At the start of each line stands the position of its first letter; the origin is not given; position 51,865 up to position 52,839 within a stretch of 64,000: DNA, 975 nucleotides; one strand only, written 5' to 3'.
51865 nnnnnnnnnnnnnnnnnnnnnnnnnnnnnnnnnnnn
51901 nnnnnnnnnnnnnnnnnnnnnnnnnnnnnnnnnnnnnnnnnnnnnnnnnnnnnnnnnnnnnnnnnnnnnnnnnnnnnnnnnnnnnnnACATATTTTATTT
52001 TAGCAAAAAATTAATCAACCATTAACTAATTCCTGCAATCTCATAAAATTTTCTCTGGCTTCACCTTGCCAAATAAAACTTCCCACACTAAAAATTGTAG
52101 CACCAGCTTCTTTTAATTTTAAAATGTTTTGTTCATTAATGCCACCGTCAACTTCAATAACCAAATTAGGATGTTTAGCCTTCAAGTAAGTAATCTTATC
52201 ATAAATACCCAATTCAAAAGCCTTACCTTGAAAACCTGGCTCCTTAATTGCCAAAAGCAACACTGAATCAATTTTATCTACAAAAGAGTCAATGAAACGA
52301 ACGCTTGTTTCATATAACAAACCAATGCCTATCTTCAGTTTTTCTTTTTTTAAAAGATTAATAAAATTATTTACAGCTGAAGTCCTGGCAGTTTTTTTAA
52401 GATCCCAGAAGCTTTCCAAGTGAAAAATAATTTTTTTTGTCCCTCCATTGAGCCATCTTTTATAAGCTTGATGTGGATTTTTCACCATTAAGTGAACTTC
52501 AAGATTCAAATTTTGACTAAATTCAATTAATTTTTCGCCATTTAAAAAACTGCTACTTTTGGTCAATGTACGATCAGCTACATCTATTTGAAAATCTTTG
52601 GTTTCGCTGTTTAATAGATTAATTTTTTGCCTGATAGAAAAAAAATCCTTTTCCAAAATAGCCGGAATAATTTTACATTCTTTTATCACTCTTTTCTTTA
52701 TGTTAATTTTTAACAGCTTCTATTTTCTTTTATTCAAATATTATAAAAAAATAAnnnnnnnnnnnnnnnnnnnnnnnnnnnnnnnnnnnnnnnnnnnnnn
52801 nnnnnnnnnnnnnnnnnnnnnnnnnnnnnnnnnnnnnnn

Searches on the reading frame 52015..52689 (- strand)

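Call 51: search_protein_families(library=pfam, proteins=[window:52015-52689:-], max_evalue=0.001)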
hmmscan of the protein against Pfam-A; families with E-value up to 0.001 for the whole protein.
window:52015-52689:- (224 aa): 2 families
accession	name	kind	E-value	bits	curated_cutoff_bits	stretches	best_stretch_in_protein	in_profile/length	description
PF00834.25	Ribul_P_3_epim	-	1.7e-28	99.8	21.1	1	6-206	1-197/198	Ribulose-phosphate 3 epimerase family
PF01729.25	QRPTase_C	-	0.00026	21.2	23.1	1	166-206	118-158/169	Quinolinate phosphoribosyl transferase, C-terminal domain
